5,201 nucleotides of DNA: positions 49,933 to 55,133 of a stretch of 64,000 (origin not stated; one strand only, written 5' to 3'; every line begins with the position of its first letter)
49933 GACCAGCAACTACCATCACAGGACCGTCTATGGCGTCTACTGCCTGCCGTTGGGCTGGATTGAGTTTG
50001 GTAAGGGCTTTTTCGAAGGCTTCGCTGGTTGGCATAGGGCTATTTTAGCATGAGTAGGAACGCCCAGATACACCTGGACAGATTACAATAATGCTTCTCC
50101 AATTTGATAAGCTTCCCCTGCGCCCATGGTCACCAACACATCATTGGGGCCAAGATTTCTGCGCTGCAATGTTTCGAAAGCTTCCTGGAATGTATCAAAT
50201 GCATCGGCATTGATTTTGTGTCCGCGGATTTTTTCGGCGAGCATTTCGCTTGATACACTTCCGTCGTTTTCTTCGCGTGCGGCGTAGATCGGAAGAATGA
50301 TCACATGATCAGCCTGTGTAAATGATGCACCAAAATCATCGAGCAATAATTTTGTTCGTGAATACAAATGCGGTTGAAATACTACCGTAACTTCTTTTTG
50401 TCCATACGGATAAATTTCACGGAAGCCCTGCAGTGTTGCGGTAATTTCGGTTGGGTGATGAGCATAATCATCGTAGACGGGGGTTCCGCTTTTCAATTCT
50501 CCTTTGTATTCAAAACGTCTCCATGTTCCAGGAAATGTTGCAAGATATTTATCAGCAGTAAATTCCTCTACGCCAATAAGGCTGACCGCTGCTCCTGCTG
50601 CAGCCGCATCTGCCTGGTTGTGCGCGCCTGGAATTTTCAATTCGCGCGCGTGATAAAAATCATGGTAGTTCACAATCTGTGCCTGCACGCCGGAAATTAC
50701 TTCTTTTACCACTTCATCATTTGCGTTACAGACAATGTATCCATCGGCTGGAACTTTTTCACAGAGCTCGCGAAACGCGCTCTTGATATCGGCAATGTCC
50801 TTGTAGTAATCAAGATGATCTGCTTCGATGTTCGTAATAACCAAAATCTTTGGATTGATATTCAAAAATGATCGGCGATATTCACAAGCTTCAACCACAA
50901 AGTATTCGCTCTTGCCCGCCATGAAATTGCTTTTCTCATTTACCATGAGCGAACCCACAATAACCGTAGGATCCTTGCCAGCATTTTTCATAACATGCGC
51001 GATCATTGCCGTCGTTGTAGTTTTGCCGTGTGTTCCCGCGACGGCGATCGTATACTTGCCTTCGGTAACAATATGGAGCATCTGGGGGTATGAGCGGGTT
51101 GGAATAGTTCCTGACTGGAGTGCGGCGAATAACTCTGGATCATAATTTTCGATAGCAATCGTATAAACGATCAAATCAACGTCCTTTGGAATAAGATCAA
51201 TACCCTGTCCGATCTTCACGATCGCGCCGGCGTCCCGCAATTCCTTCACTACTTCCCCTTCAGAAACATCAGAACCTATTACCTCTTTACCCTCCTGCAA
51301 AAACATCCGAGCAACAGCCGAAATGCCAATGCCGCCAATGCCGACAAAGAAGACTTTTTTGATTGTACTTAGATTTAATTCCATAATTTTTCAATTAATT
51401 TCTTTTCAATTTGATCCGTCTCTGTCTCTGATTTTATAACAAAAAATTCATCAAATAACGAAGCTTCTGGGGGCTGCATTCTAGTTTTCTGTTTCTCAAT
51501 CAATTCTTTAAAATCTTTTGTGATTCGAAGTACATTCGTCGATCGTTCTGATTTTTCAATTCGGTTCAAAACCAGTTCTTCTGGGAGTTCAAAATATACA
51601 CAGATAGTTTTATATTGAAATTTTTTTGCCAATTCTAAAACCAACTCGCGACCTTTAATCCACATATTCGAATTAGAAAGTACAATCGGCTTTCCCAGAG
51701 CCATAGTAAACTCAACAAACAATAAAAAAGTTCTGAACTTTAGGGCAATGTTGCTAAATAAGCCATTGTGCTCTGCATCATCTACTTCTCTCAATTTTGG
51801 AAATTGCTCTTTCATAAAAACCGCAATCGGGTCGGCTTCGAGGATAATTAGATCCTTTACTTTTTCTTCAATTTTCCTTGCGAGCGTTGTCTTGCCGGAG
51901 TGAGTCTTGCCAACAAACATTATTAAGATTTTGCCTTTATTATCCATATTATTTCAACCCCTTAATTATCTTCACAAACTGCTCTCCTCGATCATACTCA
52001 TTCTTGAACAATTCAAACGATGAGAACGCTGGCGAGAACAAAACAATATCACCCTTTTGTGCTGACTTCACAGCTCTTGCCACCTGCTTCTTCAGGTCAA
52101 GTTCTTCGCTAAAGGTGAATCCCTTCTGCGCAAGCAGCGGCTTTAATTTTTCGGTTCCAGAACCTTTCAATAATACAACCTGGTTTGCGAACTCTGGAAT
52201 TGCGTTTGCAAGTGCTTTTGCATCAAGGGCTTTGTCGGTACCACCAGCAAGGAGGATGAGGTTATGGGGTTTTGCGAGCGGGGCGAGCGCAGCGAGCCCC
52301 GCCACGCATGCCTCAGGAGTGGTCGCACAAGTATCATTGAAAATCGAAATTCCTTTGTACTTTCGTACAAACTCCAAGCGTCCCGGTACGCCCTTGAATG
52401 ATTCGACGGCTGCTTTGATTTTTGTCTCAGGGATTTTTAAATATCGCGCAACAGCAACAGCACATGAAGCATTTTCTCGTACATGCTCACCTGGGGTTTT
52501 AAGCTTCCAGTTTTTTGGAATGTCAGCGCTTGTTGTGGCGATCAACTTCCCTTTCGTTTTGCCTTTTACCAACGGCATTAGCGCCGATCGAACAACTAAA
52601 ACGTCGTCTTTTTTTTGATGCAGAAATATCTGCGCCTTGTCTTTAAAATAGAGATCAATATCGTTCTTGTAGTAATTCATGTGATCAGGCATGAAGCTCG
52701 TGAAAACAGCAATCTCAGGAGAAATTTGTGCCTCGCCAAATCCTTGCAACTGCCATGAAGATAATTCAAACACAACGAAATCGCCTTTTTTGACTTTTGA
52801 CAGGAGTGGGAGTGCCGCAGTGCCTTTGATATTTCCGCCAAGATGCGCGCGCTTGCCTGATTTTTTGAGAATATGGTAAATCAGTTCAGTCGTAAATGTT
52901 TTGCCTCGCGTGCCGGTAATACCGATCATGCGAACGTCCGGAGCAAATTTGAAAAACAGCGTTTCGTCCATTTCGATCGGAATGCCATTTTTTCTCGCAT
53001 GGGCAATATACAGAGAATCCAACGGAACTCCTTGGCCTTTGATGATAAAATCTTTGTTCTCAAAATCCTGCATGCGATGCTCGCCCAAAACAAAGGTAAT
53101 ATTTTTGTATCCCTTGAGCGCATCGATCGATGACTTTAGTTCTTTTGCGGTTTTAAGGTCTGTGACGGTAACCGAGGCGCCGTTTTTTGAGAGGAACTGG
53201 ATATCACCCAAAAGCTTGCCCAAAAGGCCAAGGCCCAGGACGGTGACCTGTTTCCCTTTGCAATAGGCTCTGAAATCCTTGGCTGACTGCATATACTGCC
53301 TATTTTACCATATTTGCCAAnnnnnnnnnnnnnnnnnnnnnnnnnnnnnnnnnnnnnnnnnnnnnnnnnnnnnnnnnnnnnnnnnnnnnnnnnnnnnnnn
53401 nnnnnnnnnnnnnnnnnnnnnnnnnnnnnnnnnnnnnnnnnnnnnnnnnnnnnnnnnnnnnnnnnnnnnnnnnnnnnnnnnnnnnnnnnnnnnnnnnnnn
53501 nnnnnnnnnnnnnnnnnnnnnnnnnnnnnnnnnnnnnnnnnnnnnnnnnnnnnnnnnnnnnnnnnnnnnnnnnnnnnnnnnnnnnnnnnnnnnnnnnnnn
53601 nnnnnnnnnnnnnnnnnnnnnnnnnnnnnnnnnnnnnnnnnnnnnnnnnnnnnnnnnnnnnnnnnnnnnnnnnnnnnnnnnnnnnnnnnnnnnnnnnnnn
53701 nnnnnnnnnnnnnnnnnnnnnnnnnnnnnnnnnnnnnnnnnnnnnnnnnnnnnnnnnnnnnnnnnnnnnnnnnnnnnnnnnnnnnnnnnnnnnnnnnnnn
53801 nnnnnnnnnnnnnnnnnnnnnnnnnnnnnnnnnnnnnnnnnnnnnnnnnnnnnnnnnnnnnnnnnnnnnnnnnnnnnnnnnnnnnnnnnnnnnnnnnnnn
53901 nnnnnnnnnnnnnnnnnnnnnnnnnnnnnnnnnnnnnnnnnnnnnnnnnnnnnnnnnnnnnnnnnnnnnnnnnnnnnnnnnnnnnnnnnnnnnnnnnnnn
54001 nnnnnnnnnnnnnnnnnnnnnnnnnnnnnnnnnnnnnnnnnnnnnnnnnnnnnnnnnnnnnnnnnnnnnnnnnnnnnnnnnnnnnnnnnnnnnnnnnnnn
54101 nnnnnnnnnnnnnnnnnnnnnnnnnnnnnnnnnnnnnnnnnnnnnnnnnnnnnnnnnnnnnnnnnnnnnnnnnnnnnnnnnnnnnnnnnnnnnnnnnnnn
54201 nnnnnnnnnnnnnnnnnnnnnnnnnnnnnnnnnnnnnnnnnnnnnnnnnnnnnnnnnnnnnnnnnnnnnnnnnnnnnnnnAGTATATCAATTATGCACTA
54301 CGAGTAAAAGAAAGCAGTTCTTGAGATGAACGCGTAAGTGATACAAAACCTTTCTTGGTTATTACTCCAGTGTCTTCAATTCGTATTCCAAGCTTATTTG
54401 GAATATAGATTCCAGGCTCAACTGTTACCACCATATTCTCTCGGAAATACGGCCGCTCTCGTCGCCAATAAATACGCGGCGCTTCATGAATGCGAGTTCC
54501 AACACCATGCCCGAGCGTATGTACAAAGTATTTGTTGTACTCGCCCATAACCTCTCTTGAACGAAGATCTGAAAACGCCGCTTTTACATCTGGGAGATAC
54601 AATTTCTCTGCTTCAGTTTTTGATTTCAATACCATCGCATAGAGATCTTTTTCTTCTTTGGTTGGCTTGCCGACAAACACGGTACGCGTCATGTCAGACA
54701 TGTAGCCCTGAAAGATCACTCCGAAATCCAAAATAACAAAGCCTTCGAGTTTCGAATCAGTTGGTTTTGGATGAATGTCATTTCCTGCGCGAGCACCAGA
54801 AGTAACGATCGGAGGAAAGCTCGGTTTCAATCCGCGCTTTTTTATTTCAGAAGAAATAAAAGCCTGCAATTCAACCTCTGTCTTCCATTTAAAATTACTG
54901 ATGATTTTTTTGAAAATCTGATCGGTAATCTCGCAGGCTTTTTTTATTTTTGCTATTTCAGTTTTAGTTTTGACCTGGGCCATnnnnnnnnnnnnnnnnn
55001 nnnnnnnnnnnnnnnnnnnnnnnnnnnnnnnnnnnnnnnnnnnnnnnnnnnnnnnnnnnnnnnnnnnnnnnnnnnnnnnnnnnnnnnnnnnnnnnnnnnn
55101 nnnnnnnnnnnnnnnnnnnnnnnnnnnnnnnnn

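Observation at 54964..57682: Tandem NUDIX hydrolase cluster (three paralogs) ending at tRNA-Leu; five Nudix domains in this 64-kb window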

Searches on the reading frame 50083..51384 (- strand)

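Call 67: search_protein_families(library=pfam, proteins=[window:50083-51384:-], max_evalue=0.001)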
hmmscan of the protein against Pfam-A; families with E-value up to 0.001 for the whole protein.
window:50083-51384:- (433 aa): 3 families
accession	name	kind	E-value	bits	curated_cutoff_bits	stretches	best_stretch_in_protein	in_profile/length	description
PF08245.18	Mur_ligase_M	-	5.4e-25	89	24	1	115-243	1-145/200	Mur ligase middle domain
PF02875.26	Mur_ligase_C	-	1.5e-22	81.2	28.4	1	289-423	1-127/127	Mur ligase, glutamate ligase domain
PF01225.30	Mur_ligase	-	5.9e-14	52.6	21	1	12-111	3-95/95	Mur ligase family, catalytic domain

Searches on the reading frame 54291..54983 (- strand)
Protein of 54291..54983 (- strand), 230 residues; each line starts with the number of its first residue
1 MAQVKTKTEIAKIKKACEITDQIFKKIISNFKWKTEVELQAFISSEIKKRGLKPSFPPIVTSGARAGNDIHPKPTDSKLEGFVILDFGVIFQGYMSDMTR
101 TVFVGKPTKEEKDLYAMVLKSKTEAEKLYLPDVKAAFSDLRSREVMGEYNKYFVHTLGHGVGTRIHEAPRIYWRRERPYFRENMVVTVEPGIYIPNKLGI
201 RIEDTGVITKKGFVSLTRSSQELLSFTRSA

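Call 4: search_protein_families(library=pfam, proteins=[window:54291-54983:-], max_evalue=0.01)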
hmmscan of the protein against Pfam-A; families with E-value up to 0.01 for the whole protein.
window:54291-54983:- (230 aa): 1 family
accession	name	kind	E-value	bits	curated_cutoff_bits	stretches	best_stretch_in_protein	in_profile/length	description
PF00557.29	Peptidase_M24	-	4.8e-50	170.7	23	1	12-210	2-208/208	Metallopeptidase family M24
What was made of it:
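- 54291..54983 (-): 230-aa M24 metallopeptidase. Its start lies inside the 3' end of N1. Pfam Peptidase_M24 170.7 bits (call 4).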
